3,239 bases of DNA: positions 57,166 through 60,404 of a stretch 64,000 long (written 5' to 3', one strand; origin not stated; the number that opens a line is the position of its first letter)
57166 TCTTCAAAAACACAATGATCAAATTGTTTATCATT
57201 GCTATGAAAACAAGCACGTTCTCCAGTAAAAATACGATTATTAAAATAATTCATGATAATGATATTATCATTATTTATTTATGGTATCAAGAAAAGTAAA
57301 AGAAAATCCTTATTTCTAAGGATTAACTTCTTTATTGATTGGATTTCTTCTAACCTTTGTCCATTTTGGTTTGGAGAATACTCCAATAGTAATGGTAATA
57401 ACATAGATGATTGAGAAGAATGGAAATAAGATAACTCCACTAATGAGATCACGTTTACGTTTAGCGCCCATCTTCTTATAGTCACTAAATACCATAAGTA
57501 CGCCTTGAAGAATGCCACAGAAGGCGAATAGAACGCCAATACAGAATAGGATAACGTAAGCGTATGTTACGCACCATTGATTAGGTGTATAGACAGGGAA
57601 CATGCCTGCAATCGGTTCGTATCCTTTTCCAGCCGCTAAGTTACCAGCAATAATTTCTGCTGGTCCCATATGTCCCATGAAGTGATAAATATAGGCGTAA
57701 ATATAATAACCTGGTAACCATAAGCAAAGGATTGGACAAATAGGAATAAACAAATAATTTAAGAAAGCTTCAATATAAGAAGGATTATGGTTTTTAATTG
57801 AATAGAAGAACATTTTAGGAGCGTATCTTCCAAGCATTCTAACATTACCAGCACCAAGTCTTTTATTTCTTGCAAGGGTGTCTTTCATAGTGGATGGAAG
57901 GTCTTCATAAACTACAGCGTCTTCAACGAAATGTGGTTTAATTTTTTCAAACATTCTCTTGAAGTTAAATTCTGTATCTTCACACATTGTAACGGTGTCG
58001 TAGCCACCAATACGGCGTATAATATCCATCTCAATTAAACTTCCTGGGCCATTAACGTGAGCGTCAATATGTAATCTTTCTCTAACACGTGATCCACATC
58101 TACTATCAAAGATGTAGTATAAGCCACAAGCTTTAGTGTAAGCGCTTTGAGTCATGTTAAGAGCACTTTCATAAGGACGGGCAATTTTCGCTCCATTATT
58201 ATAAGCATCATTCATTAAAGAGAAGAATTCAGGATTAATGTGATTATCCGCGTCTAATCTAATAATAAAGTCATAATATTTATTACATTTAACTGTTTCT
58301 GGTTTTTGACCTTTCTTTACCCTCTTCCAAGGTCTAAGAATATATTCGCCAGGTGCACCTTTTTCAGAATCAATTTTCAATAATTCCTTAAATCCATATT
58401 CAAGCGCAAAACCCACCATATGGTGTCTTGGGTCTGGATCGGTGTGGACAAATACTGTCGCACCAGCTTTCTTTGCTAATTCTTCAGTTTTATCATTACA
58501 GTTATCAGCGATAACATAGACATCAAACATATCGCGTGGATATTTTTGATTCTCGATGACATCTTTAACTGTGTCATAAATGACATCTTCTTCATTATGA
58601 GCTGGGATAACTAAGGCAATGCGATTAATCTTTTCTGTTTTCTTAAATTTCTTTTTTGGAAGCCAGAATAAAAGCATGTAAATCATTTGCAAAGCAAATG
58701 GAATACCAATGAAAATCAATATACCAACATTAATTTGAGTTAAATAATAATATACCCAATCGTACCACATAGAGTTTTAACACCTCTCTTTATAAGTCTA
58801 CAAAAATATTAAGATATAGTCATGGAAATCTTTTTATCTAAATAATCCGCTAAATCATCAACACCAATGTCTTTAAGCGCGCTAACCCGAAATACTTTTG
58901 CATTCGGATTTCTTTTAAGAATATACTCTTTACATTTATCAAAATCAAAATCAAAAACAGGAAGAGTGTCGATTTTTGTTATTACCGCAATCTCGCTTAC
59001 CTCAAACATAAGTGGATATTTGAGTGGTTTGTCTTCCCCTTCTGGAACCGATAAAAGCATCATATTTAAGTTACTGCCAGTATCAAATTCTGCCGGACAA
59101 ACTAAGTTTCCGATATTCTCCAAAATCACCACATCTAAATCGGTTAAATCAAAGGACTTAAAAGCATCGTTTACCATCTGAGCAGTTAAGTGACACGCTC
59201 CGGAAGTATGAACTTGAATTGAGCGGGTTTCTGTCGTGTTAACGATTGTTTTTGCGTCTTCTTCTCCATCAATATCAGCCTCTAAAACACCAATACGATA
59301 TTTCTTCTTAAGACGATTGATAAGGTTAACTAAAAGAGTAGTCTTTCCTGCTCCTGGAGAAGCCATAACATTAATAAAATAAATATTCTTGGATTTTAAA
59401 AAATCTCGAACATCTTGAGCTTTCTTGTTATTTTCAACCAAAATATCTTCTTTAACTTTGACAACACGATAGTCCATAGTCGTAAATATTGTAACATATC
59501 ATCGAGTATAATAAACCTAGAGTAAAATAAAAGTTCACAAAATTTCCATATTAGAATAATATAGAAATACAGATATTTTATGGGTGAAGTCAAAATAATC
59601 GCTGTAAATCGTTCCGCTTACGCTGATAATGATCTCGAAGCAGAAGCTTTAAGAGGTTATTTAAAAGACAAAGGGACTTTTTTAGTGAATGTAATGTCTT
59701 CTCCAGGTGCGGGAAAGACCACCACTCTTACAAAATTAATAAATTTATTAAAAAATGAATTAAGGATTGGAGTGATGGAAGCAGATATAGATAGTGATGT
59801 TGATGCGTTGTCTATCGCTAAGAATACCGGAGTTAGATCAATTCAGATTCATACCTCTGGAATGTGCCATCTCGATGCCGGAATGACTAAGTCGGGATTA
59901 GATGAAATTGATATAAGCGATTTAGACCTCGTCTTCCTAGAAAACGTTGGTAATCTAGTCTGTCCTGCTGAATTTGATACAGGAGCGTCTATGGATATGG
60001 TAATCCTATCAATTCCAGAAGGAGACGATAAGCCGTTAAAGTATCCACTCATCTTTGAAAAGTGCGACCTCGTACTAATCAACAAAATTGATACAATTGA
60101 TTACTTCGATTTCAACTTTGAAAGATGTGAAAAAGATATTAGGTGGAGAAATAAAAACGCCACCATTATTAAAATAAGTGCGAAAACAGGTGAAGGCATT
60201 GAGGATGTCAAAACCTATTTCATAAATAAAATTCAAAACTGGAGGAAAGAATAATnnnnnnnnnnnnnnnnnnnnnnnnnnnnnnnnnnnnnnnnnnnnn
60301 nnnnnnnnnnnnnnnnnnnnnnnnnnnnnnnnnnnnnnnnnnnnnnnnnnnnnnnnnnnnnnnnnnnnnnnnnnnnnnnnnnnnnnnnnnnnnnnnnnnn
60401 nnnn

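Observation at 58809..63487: HypB / YgfK-like 964-aa flavo-FeS oxidoreductase / HypA operon with a divergent second HypB, and no [NiFe] hydrogenase genes in view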

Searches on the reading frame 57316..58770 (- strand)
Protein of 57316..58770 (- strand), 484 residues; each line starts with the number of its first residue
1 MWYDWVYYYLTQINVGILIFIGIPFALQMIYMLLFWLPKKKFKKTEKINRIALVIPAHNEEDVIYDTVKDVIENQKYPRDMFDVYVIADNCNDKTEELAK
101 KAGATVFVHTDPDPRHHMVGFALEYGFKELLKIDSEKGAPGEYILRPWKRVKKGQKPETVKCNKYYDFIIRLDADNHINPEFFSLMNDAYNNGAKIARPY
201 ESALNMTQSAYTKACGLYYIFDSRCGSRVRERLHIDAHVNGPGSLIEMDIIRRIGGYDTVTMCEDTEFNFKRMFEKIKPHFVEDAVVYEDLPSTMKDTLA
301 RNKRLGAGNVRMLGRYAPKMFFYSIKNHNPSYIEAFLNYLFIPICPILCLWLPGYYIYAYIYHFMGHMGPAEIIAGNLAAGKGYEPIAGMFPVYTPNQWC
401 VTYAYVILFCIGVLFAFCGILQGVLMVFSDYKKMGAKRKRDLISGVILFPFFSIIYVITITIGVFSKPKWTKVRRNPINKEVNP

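Call 3: search_protein_families(library=pfam, proteins=[window:57316-58770:-], max_evalue=0.01)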
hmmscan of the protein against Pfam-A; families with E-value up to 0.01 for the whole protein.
window:57316-58770:- (484 aa): 3 families
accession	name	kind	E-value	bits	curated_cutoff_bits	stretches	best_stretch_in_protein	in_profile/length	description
PF13632.12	Glyco_trans_2_3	-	5.1e-12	46.5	27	1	169-361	2-186/198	Glycosyl transferase family group 2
PF13641.12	Glyco_tranf_2_3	-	9.5e-09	36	27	1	50-304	2-226/230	Glycosyltransferase like family 2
PF00535.33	Glycos_transf_2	-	1.8e-08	34.9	23.3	1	53-107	2-58/168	Glycosyl transferase family 2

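Call 4: search_protein_families(library=ncbifam, proteins=[window:57316-58770:-], max_evalue=0.01)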
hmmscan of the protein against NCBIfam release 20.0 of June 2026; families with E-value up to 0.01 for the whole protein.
window:57316-58770:- (484 aa): 12 families
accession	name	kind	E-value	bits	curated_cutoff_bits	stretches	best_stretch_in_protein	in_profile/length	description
NF041865.1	EpsU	equivalog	9.2e-24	84.2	700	2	18-130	4-117/394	exopolysaccharide biosynthesis GT2 family glycosyltransferase EpsU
TIGR03937.1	PgaC_IcaA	equivalog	5.7e-09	35.4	422.3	1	37-101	33-94/407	poly-beta-1,6-N-acetyl-D-glucosamine synthase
NF010496.0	PRK13915.1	equivalog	2.5e-08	33.4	262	1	42-112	24-94/307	glucosyl-3-phosphoglycerate synthase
TIGR03469.1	HpnB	hypoth_equivalog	4.9e-07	29.1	379.25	1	35-104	22-97/386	hopene-associated glycosyltransferase HpnB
TIGR04283.1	glyco_like_mftF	equivalog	1.9e-06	27.6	182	1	51-108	1-55/221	TIGR04283 family arsenosugar biosynthesis glycosyltransferase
TIGR03111.1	glyc2_xrt_Gpos1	hypoth_equivalog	3.3e-05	22.9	363.95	1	13-95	14-94/439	TIGR03111 family XrtG-associated glycosyltransferase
NF058614.1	PPMAGASynPpgS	equivalog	0.00027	20.5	370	1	53-109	4-54/226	polyprenyl-phospho-N-acetylgalactosaminyl synthase PpgS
NF053846.1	glyco_with_XrtP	equivalog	0.00029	19.6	520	0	51-105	43-93/440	XrtP-associated glycosyltransferase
NF041875.1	EPS_EpsD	equivalog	0.00031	20.2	370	0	53-102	3-51/325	exopolysaccharide biosynthesis glycosyltransferase EpsD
TIGR03965.1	mycofact_glyco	equivalog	0.00059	18.8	280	0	44-103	69-128/467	mycofactocin biosynthesis glycosyltransferase MftF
TIGR04182.1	glyco_TIGR04182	equivalog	0.00068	19.1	325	1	51-109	2-55/293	S-layer glycoprotein N-glycosyltransferase AglJ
NF003958.0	PRK05454.2-1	equivalog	0.002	16.4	419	0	36-92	94-153/704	glucans biosynthesis glucosyltransferase MdoH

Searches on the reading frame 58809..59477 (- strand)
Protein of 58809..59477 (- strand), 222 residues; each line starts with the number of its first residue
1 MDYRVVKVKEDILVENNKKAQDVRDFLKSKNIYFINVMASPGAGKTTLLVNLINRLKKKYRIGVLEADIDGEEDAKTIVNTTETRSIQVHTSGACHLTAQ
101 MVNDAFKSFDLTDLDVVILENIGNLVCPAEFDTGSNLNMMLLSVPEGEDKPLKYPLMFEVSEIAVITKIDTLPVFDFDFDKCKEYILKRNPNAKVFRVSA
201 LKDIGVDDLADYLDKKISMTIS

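Call 3: search_protein_families(library=pfam, proteins=[window:58809-59477:-], max_evalue=0.01)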
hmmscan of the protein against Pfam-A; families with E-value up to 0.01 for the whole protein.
window:58809-59477:- (222 aa): 9 families
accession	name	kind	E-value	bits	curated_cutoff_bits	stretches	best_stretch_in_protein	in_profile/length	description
PF02492.25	cobW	-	2.5e-17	63.5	20.7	1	36-196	4-179/180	CobW/HypB/UreG, nucleotide-binding domain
PF00009.33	GTP_EFTU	-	5e-06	26.7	26.5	0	31-89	2-64/188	Elongation factor Tu GTP binding domain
PF03308.22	MeaB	-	1.6e-05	24.5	23.1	1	31-214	32-232/273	Methylmalonyl Co-A mutase-associated GTPase MeaB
PF10662.15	PduV-EutP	-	2e-05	24.8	21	1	153-214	83-142/143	Ethanolamine utilisation - propanediol utilisation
PF01656.29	CbiA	-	0.00035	21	25.4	1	42-110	9-54/125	CobQ/CobB/MinD/ParA nucleotide binding domain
PF03205.20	MobB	-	0.00066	20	26.6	1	35-73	2-41/133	Molybdopterin guanine dinucleotide synthesis protein B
PF13401.12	AAA_22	-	0.00068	20.4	27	1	34-125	7-96/130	AAA domain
PF20720.3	nSTAND3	-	0.0012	19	27.2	1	17-82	4-64/155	Novel STAND NTPase 3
PF03266.21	NTPase_1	-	0.0046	17.3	23.9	0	37-62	4-30/168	NTPase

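Call 4: search_protein_families(library=ncbifam, proteins=[window:58809-59477:-], max_evalue=0.01)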
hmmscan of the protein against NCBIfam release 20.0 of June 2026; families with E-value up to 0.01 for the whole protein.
window:58809-59477:- (222 aa): 15 families
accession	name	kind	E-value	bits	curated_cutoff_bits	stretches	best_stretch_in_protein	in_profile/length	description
TIGR00073.1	hypB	equivalog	1.8e-65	220.5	121.2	1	6-217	4-214/217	hydrogenase nickel incorporation protein HypB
NF007775.0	PRK10463.1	equivalog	2e-62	211.2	385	1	4-216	76-287/290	hydrogenase nickel incorporation protein HypB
TIGR00101.1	ureG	equivalog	3.8e-13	49.7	204.2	1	35-217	4-195/199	urease accessory protein UreG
TIGR00750.1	lao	equivalog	4.2e-07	29.4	240.75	1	28-215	30-235/300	methylmalonyl Co-A mutase-associated GTPase MeaB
TIGR02528.1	EutP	subfamily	1.1e-06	29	138.35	1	154-214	83-141/142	EutP/PduV family microcompartment system protein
TIGR00231.1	small_GTP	domain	6.1e-06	26.1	42.5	1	32-75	3-50/164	GTP-binding protein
NF000908.1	PRK00089.1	equivalog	5.5e-05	22.6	237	1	34-217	5-167/291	GTPase Era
NF008955.0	PRK12297.1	equivalog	0.00038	19.5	406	0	159-218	275-329/429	GTPase ObgE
NF052386.1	reactivase_KamB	equivalog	0.0014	17.7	210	1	43-91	10-57/326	lysine 5,6-aminomutase reactivase subunit KamB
NF005378.0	PRK06921.1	subfamily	0.0014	17.7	207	1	28-83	113-169/266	hypothetical protein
NF010283.0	PRK13724.1-5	equivalog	0.003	17.4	164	1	24-61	36-73/78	conjugal transfer protein TrbD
TIGR03819.1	heli_sec_ATPase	hypoth_equivalog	0.0031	16.8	373.15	1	36-105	182-249/340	TadA family conjugal transfer-associated ATPase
NF006743.0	PRK09270.1-2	equivalog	0.0053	15.8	227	1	15-71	11-64/217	nucleoside/nucleotide kinase family protein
NF011059.0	PRK14490.1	equivalog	0.0058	15.8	354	1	35-128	14-113/374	bifunctional molybdenum cofactor guanylyltransferase MobA/molybdopterin-guanine dinucleotide biosynthesis adaptor protein MobB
NF011056.0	PRK14489.1-1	equivalog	0.0077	15.4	379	1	31-70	202-242/363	bifunctional molybdenum cofactor guanylyltransferase MobA/molybdopterin-guanine dinucleotide biosynthesis adaptor protein MobB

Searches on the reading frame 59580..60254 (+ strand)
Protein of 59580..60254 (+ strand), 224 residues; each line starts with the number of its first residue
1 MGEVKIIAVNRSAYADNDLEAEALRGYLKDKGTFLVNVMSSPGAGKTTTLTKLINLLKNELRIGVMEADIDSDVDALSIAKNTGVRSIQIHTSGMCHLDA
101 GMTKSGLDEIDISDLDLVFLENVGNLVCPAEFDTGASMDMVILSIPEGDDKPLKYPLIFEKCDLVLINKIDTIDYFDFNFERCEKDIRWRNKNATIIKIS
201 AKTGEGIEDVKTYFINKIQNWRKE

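Call 3: search_protein_families(library=pfam, proteins=[window:59580-60254:+], max_evalue=0.01)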
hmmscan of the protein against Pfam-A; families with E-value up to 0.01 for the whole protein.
window:59580-60254:+ (224 aa): 6 families
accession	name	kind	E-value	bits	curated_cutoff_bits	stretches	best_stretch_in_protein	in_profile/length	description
PF02492.25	cobW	-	6.4e-18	65.4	20.7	1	36-197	3-179/180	CobW/HypB/UreG, nucleotide-binding domain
PF03308.22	MeaB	-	8.3e-08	32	23.1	1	13-212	11-229/273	Methylmalonyl Co-A mutase-associated GTPase MeaB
PF00009.33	GTP_EFTU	-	0.00038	20.5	26.5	0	164-219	125-187/188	Elongation factor Tu GTP binding domain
PF01656.29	CbiA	-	0.00076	19.9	25.4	1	43-193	9-54/125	CobQ/CobB/MinD/ParA nucleotide binding domain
PF03193.22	RsgA_GTPase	-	0.00091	19.5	30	0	164-218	57-108/174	RsgA GTPase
PF03205.20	MobB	-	0.0071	16.7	26.6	0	36-69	2-36/133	Molybdopterin guanine dinucleotide synthesis protein B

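Call 4: search_protein_families(library=ncbifam, proteins=[window:59580-60254:+], max_evalue=0.01)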
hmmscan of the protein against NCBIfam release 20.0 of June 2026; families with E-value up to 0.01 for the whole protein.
window:59580-60254:+ (224 aa): 12 families
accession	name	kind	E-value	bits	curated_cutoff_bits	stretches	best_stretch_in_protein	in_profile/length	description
TIGR00073.1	hypB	equivalog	1.1e-65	221.1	121.2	1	9-216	6-212/217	hydrogenase nickel incorporation protein HypB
NF007775.0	PRK10463.1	equivalog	8.7e-56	189.4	385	1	4-212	75-282/290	hydrogenase nickel incorporation protein HypB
TIGR00101.1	ureG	equivalog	1.2e-12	48.1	204.2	1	38-214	6-191/199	urease accessory protein UreG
TIGR00750.1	lao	equivalog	1.6e-08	34.1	240.75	1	34-212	35-231/300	methylmalonyl Co-A mutase-associated GTPase MeaB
TIGR00231.1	small_GTP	domain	7.5e-08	32.3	42.5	1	164-210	116-158/164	GTP-binding protein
TIGR00475.1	selB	equivalog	0.00013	20.9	242.25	1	164-216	107-163/581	selenocysteine-specific translation elongation factor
NF006958.0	PRK09435.1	equivalog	0.00022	20.4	329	1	25-211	48-253/333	methylmalonyl Co-A mutase-associated GTPase MeaB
NF008955.0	PRK12297.1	equivalog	0.00076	18.5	406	1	158-222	273-332/429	GTPase ObgE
NF003255.0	PRK04213.1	equivalog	0.002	17.4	164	1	164-223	134-197/204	GTP-binding protein EngB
TIGR00157.1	TIGR00157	equivalog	0.0023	17.5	100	0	164-218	73-124/247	ribosome small subunit-dependent GTPase A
NF038288.1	chaper_GTP_ZigA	equivalog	0.0028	16.6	600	0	132-201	142-211/390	zinc metallochaperone GTPase ZigA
NF000908.1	PRK00089.1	equivalog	0.0061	15.9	237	0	162-219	112-168/291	GTPase Era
